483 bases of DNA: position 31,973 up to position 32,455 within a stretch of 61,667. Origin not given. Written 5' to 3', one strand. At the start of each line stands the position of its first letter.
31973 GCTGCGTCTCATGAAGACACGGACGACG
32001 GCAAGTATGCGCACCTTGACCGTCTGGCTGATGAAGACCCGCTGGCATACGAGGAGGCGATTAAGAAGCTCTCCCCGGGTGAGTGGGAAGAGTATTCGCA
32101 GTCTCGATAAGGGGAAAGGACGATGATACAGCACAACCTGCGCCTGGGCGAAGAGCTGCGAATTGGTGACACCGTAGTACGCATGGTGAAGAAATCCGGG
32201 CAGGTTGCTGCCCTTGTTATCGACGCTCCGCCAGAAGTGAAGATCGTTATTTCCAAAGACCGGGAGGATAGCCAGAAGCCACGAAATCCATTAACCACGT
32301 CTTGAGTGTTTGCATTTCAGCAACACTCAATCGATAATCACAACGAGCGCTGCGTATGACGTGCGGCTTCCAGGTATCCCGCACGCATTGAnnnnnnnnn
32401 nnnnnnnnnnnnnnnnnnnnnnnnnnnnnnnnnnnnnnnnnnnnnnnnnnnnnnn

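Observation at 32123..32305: Phage-encoded CsrA homolog between the scaffold and major capsid genes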

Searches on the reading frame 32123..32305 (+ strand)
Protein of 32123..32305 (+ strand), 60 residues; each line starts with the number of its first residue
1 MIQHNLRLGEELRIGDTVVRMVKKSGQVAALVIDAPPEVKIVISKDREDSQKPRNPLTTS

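Call 3: search_protein_families(library=pfam, proteins=[window:32123-32305:+], max_evalue=1)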
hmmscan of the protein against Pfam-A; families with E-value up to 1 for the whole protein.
window:32123-32305:+ (60 aa): 2 families
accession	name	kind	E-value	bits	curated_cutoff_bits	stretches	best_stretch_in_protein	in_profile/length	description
PF02599.21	CsrA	-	0.00017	22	27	1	6-42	6-43/53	Global regulator protein family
PF18059.6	Csd3_N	-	0.024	15.4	27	1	6-48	32-74/83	Csd3 N-terminal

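Call 4: search_protein_families(library=phrogs, proteins=[window:32123-32305:+], max_evalue=0.1)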
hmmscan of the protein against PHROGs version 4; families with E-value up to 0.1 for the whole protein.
window:32123-32305:+ (60 aa): 3 families
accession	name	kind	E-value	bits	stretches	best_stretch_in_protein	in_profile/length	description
phrog_8397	-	transcription regulation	1e-16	61.7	1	1-47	2-48/64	CsrA-like regulator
phrog_2251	-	unknown function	0.025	15.9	1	7-28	5-29/74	-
phrog_9500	-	transcription regulation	0.031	15.3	1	7-41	7-42/65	CsrA-like regulator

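Call 5: search_protein_families(library=ncbifam, proteins=[window:32123-32305:+], max_evalue=10)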
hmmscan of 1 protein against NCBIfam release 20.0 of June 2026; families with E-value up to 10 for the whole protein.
window:32123-32305:+ (60 aa): 1 family
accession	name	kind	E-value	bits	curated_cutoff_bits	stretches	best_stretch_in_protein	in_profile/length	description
NF002469.0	PRK01712.1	equivalog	0.035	14.1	73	1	7-41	7-42/65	carbon storage regulator CsrA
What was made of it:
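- On CsrA family (Pfam PF02599 / NCBIfam NF002469): NCBIfam equivalog 14 bits versus 73 (call 5).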

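Call 7: search_dna_similar(query=window:32123-32302:+, collection=phages, mode=protein, max_rows=60, max_evalue=0.01)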
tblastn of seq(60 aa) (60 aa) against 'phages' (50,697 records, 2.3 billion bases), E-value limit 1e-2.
Records with a match: 23; places in all: 23; records where one place covers at least 80% of the query: 5.
Best place of each record, by identity: 60-80% 5; <60% 18.
By first word of the organism name: Klebsiella 6; Burkholderia 6; Erwinia 5; Pseudomonas 4; Serratia 2.
By host as written in the record: Burkholderia cenocepacia 4; Klebsiella pneumoniae NI9 3; Pseudomonas aeruginosa 2; Klebsiella pneumoniae 51503 2; Pseudomonas fluorescens SBW25 2; Erwinia pyrifoliae 2; Erwinia amylovora 2; Serratia marcescens 2; and 3 more.
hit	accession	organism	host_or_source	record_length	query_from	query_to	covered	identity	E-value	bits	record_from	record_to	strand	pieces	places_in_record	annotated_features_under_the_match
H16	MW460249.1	Pseudomonas phage Itty13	Pseudomonas aeruginosa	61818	5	52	80%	54.2%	4e-7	49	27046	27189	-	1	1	hypothetical protein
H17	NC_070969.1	Pseudomonas phage Itty13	Pseudomonas aeruginosa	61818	5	52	80%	54.2%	4e-7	49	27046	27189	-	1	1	CsrA-like regulator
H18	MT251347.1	Klebsiella phage LASTA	Klebsiella pneumoniae NI9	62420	5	45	68%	61.0%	2e-6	48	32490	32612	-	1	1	CsrA-like transcriptional regulator protein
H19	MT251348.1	Klebsiella phage SJM3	Klebsiella pneumoniae NI9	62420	5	45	68%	61.0%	2e-6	48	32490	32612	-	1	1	CsrA-like transcriptional regulator protein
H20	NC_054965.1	Klebsiella phage LASTA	Klebsiella pneumoniae NI9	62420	5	45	68%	61.0%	2e-6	48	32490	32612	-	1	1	CsrA-like regulator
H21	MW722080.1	Klebsiella phage vB_KpnP_ZX1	Klebsiella sp.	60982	2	52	85%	47.1%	7e-4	40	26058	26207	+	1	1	CsrA-like transcriptional regulator protein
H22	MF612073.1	Klebsiella phage SopranoGao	Klebsiella pneumoniae 51503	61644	2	52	85%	47.1%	7e-4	40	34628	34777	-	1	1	hypothetical protein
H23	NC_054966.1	Klebsiella phage SopranoGao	Klebsiella pneumoniae 51503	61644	2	52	85%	47.1%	7e-4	40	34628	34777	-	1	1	CsrA-like regulator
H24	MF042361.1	Pseudomonas phage Skulduggery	Pseudomonas fluorescens SBW25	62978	2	41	67%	60.0%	1e-5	45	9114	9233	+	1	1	hypothetical protein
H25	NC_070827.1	Pseudomonas phage Skulduggery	Pseudomonas fluorescens SBW25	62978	2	41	67%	60.0%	1e-5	45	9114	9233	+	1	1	CsrA-like regulator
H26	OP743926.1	Erwinia phage Stean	Erwinia amylovora 1/79Sm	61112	1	41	68%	56.1%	2e-7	50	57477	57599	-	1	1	none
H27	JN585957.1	Erwinia phage PEp14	Erwinia pyrifoliae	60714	1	41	68%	56.1%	7e-7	49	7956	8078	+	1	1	hypothetical protein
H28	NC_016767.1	Erwinia phage PEp14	Erwinia pyrifoliae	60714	1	41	68%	56.1%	7e-7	49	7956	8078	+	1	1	CsrA-like regulator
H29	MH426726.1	Erwinia phage Pavtok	Erwinia amylovora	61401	1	41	68%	56.1%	8e-7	49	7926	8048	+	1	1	putative Csr like transcritptional regulator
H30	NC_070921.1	Erwinia phage Pavtok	Erwinia amylovora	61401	1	41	68%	56.1%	8e-7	49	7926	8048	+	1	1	CsrA-like regulator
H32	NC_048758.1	Serratia phage Parlo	Serratia marcescens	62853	1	41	68%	48.8%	2e-5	45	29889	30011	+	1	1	CsrA-like regulator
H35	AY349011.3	Burkholderia phage Bcep22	-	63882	6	41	60%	50.0%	1e-3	40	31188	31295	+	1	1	CsrA-like regulator protein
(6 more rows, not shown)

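Call 8: get_annotated_region(hit=H35, flank=4000)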
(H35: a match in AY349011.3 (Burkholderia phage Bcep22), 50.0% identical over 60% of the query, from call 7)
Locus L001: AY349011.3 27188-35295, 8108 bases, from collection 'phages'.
description: Burkholderia phage Bcep22, complete genome.
organism: Burkholderia phage Bcep22 (NCBI taxid 2883944)
taxonomy: Viruses; Duplodnaviria; Heunggongvirae; Uroviricota; Caudoviricetes; Lessievirus; Lessievirus bcep22
host: -; source: -; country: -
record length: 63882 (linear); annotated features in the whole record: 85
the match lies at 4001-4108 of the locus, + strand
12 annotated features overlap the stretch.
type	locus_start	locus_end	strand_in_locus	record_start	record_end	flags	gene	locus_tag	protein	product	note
CDS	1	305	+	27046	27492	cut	-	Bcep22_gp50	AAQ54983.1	hypothetical protein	originally annotated as gp49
CDS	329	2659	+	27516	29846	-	-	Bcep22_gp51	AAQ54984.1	phage portal protein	originally annotated as gp50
CDS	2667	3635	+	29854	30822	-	-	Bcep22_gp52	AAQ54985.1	hypothetical protein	originally annotated as gp51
CDS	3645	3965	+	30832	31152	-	-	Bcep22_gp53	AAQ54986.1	hypothetical protein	originally annotated as gp52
CDS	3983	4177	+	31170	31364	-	-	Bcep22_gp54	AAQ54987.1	CsrA-like regulator protein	originally annotated as gp53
CDS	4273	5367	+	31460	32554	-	-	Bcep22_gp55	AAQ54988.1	major capsid protein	originally annotated as gp54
CDS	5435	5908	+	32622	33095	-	-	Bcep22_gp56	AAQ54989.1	virion-associated phage protein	originally annotated as gp55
regulatory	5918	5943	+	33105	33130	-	-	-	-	terminator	-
CDS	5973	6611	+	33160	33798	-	-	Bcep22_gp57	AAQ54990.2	hypothetical protein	originally annotated as gp56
CDS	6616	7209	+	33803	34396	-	-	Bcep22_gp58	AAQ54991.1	virion-associated phage protein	originally annotated as gp57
CDS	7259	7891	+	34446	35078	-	-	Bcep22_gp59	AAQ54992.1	hypothetical protein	originally annotated as gp58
CDS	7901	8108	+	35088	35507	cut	-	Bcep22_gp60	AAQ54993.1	virion-associated phage protein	originally annotated as gp59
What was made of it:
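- In the Bcep22 record several neighbouring genes are labelled virion-associated and this one is not (call 8).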

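Call 9: get_annotated_region(hit=H18, flank=4000)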
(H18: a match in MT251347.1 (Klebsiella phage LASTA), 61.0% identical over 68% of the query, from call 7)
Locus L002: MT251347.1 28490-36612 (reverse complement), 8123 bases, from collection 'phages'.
description: Klebsiella phage LASTA, complete genome.
organism: Klebsiella phage LASTA (NCBI taxid 2723758)
taxonomy: Viruses; Duplodnaviria; Heunggongvirae; Uroviricota; Caudoviricetes; Lastavirus; Lastavirus lasta
host: Klebsiella pneumoniae NI9; source: sewage water; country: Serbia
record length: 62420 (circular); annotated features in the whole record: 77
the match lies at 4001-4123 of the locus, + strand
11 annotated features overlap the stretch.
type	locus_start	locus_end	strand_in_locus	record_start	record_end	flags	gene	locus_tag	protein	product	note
CDS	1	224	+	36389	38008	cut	-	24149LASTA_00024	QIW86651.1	terminase 2C large subunit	-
CDS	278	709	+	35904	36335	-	-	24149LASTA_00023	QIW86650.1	hypothetical protein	-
CDS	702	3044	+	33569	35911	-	-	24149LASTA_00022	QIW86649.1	portal protein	-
CDS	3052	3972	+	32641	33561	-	-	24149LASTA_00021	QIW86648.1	hypothetical protein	-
CDS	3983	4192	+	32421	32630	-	-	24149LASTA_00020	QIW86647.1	CsrA-like transcriptional regulator protein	-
CDS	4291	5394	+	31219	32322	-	-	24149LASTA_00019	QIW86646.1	major capsid protein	-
CDS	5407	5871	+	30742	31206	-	-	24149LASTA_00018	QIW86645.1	virion-associated protein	-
CDS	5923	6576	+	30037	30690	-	-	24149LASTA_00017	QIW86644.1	hypothetical protein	-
CDS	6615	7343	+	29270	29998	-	-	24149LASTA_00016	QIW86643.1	hypothetical protein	-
CDS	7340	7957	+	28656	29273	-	-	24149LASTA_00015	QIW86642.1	hypothetical protein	-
CDS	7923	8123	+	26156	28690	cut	-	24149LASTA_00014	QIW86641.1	endoglucanase E1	-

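Call 10: get_annotated_region(hit=H17, flank=4000)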
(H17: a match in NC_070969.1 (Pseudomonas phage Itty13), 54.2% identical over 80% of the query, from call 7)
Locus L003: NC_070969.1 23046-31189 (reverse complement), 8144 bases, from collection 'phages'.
description: Pseudomonas phage Itty13, complete genome.
organism: Pseudomonas phage Itty13 (NCBI taxid 2805750)
taxonomy: Viruses; Duplodnaviria; Heunggongvirae; Uroviricota; Caudoviricetes; Ittyvirus; Ittyvirus itty13
host: Pseudomonas aeruginosa; source: sewage sample; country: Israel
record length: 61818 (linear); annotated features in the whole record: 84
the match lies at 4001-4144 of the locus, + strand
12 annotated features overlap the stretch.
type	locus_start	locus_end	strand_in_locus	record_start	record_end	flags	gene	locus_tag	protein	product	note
CDS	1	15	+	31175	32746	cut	-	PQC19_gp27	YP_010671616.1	putative TerL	putative phage TerL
CDS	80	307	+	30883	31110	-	-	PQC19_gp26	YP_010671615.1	holin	-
CDS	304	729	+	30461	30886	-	-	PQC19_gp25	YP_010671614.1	hypothetical protein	-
CDS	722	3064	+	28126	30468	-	-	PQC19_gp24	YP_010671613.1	portal protein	-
CDS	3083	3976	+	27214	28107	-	-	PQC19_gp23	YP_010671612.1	hypothetical protein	-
CDS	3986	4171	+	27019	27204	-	-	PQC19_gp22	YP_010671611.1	CsrA-like regulator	-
CDS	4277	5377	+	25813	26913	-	-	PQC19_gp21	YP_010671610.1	hypothetical protein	-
CDS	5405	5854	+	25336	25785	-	-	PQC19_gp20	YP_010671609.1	virion structural protein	-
CDS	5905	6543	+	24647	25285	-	-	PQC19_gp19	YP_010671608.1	hypothetical protein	-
CDS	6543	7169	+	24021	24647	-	-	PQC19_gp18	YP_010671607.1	structural protein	-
CDS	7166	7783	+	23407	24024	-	-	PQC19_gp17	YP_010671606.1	virion structural protein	-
CDS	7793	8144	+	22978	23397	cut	-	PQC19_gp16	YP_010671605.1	head protein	-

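Call 18: find_homologous_proteins(query=window:32123-32302:+, max_evalue=0.001)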
Query seq(60 aa) (60 aa): 4 proteins with E <= 0.001 among 4 candidates.
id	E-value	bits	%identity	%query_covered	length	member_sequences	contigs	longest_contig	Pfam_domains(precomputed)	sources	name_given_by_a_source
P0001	3.7e-30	119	100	100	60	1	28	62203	-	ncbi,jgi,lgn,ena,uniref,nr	ncbi:carbon storage regulator [Klebsiella pneumoniae]|jgi:hypothetical protein|uniref:carbon storage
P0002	4.1e-28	113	95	100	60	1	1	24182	-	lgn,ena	-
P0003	1.6e-26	108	92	100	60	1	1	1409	-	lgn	-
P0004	3.2e-26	107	90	98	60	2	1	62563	-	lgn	-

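Call 20: get_annotated_region(hit=H23, flank=2500)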
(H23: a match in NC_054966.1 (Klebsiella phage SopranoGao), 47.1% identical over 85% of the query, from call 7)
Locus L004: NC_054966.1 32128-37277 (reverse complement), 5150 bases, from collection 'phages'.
description: Klebsiella phage SopranoGao, complete genome.
organism: Klebsiella phage SopranoGao (NCBI taxid 2026944)
taxonomy: Viruses; Duplodnaviria; Heunggongvirae; Uroviricota; Caudoviricetes; Lastavirus; Lastavirus sopranogao
host: Klebsiella pneumoniae 51503; source: Seneca Wastewater Treatment Plant; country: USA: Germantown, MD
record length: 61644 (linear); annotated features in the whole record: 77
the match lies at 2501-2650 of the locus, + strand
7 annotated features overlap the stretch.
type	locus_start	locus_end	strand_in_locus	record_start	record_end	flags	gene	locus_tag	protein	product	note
CDS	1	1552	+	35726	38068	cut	-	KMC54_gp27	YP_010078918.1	portal protein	-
CDS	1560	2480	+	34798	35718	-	-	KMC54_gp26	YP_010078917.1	hypothetical protein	-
CDS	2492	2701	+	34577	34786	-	-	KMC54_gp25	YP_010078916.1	CsrA-like regulator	-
CDS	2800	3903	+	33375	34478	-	-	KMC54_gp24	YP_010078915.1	major head protein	-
CDS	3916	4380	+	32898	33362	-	-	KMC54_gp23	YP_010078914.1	virion structural protein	-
CDS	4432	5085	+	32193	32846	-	-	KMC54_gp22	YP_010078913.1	hypothetical protein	-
CDS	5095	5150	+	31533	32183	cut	-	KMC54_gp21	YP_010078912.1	head fiber protein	-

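Call 21: get_annotated_region(hit=H25, flank=2500)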
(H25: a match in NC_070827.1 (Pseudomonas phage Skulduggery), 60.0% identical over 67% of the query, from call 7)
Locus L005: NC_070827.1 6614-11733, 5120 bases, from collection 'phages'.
description: Pseudomonas phage Skulduggery, complete genome.
organism: Pseudomonas phage Skulduggery (NCBI taxid 2006671)
taxonomy: Viruses; Duplodnaviria; Heunggongvirae; Uroviricota; Caudoviricetes; Skulduggeryvirus; Skulduggeryvirus skulduggery
host: Pseudomonas fluorescens SBW25; source: compost; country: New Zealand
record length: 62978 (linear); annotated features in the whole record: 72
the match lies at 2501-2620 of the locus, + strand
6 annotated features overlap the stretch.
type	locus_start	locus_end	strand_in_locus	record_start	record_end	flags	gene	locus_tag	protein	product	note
CDS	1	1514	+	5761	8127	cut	-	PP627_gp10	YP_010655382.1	portal protein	-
CDS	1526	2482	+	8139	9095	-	-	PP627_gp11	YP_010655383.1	hypothetical protein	-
CDS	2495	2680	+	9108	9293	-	-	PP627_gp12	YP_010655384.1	CsrA-like regulator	-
CDS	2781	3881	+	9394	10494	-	-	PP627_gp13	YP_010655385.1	major capsid protein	N4-gp56 family major capsid protein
CDS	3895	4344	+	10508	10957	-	-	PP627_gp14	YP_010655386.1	virion structural protein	-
CDS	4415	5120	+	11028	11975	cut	-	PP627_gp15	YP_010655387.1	hypothetical protein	-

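Call 22: get_annotated_region(hit=H28, flank=2500)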
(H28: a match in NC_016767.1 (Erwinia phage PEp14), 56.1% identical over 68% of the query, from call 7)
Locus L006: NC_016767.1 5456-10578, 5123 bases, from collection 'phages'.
description: Erwinia phage PEp14, complete genome.
organism: Erwinia phage PEp14 (NCBI taxid 1131315)
taxonomy: Viruses; Duplodnaviria; Heunggongvirae; Uroviricota; Caudoviricetes; Pavtokvirus; Pavtokvirus PEp14
host: Erwinia pyrifoliae; source: -; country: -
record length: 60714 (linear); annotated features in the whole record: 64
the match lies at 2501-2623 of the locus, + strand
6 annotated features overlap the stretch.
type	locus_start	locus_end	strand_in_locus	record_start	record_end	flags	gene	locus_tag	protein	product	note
CDS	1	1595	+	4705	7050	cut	-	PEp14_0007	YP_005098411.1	portal protein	similar to hypothetical protein PBC5p43 [Sinorhizobium phage PBC5]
CDS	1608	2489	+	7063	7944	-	-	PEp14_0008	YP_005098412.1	hypothetical protein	similar to Bcep22gp52 [Burkholderia phage Bcep22]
CDS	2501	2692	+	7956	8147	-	-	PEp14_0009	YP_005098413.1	CsrA-like regulator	similar to gp49 [Burkholderia phage BcepIL02]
CDS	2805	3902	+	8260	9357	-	-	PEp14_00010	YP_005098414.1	major head protein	similar to hypothetical protein PBC5p07 [Sinorhizobium phage PBC5]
CDS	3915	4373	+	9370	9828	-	-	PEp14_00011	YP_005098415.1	virion structural protein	similar to gp51 [Burkholderia phage BcepIL02]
CDS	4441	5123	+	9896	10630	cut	-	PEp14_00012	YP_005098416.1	hypothetical protein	similar to Bcep22gp57 [Burkholderia phage Bcep22]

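Call 23: get_annotated_region(hit=H32, flank=2500)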
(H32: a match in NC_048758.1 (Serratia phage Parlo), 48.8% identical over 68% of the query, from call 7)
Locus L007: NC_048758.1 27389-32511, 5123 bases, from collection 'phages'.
description: Serratia phage Parlo, complete genome.
organism: Serratia phage Parlo (NCBI taxid 2557554)
taxonomy: Viruses; Duplodnaviria; Heunggongvirae; Uroviricota; Caudoviricetes; Parlovirus; Parlovirus parlo
host: Serratia marcescens; source: mixed swine fecal and soil samples; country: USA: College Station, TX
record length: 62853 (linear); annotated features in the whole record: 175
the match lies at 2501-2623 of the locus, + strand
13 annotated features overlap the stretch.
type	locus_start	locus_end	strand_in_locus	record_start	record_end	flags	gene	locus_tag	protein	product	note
CDS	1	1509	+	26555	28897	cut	-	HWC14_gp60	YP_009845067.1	portal protein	-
regulatory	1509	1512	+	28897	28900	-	-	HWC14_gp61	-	ribosome_binding_site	CPT_Parlo_061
CDS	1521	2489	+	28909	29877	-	-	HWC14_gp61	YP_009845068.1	hypothetical protein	-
regulatory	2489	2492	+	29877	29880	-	-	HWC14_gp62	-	ribosome_binding_site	CPT_Parlo_062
CDS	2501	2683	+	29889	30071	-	-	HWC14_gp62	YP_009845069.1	CsrA-like regulator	-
regulatory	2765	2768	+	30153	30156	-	-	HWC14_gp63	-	ribosome_binding_site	CPT_Parlo_063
CDS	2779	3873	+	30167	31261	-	-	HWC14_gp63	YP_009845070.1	major head protein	-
regulatory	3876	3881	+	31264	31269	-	-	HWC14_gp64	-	ribosome_binding_site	CPT_Parlo_064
CDS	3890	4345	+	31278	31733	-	-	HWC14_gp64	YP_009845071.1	virion structural protein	-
regulatory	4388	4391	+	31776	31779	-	-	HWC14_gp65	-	ribosome_binding_site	CPT_Parlo_065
CDS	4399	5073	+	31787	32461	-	-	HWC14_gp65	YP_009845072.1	hypothetical protein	-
regulatory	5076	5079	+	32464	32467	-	-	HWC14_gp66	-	ribosome_binding_site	CPT_Parlo_066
CDS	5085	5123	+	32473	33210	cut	-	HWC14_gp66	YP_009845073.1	head fiber protein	-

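Call 24: get_annotated_region(hit=H26, flank=2500)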
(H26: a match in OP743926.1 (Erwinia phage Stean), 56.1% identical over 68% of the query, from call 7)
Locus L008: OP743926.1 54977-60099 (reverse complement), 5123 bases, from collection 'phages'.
description: Erwinia phage Stean, complete genome.
organism: Erwinia phage Stean (NCBI taxid 2995679)
taxonomy: Viruses; Duplodnaviria; Heunggongvirae; Uroviricota; Caudoviricetes; Pavtokvirus
host: Erwinia amylovora 1/79Sm; source: soil sample near an apple tree; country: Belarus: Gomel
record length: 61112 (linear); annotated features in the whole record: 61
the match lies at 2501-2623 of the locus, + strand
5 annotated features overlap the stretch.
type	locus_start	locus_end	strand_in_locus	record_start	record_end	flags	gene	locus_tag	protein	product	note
CDS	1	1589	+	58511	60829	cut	-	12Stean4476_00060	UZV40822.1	putative portal protein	-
CDS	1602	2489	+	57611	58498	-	-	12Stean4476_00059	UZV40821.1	hypothetical protein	-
CDS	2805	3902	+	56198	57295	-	-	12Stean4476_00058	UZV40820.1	putative major capsid protein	-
CDS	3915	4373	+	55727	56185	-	-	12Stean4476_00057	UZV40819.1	hypothetical protein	-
CDS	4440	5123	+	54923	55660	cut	-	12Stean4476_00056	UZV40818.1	hypothetical protein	-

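Call 26: search_solved_structures(query=window:32123-32302:+, max_evalue=10, show_alignments=3)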
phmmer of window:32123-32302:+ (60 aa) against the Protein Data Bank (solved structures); distinct sequences matched with E-value up to 10: 9.
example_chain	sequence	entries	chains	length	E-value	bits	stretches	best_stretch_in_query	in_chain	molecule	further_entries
2bti_A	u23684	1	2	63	0.46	14.1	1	6-42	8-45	CARBON STORAGE REGULATOR HOMOLOG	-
1y00_A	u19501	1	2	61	0.47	14.1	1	6-42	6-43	Carbon storage regulator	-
2jpp_A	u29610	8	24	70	0.53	14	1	6-41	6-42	Translational repressor | Carbon storage regulator homolog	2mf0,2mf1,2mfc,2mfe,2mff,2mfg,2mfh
7yr6_E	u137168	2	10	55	0.59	13.8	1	6-42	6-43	Translational regulator CsrA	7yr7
5z38_E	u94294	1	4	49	0.61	13.8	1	6-41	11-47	Truncated-CsrA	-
1vpz_A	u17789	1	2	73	0.64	13.7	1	6-45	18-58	Carbon storage regulator homolog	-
5z38_F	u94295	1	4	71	0.73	13.5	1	6-42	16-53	wild type CsrA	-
2csj_A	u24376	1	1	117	1.4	12.6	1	17-41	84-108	Tjp2 protein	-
7cp6_A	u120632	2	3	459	1.6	12.5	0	2-34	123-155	MAK1-like monooxygenase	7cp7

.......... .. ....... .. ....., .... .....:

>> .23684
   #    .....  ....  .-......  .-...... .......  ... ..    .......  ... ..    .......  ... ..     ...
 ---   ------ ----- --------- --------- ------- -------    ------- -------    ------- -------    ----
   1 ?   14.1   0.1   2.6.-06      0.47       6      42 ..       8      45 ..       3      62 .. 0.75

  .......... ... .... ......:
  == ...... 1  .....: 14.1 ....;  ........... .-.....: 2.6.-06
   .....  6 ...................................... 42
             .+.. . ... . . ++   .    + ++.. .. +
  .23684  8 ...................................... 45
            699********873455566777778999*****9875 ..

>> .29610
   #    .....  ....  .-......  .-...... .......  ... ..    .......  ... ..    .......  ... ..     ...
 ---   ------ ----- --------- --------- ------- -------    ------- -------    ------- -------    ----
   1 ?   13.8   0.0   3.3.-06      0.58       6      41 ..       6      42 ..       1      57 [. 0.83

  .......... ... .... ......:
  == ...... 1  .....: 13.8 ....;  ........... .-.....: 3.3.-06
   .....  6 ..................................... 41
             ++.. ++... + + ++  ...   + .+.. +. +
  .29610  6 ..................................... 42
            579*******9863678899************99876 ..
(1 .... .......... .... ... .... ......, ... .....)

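Call 29: search_protein_representatives(protein=window:32123-32305:+)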
Query: 60 residues. Proteins with E-value up to 0.001 (for the whole library): 26; up to 1e-10: 1; up to 1e-30: 1. The best 26 are listed.
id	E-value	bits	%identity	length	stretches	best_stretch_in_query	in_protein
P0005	1.2e-41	153.1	-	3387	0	-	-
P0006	5.2e-09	51.4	56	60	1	1-50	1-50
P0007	2.4e-08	49.4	52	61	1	4-59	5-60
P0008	1.8e-07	46.6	32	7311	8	9-49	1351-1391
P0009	5.7e-07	45.1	55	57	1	1-51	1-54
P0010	7.6e-07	44.7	44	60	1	1-52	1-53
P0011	6.1e-06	41.9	41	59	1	1-51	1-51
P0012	1.5e-05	40.6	58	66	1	5-42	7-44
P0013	2.6e-05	39.9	43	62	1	1-58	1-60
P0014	3.9e-05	39.3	46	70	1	2-51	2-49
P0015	4.4e-05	39.2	49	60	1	1-54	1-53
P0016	5.5e-05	38.9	50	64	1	1-48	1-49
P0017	6.1e-05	38.7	57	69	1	4-51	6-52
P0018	9.4e-05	38.2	50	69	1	4-47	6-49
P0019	9.5e-05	38.1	44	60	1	1-52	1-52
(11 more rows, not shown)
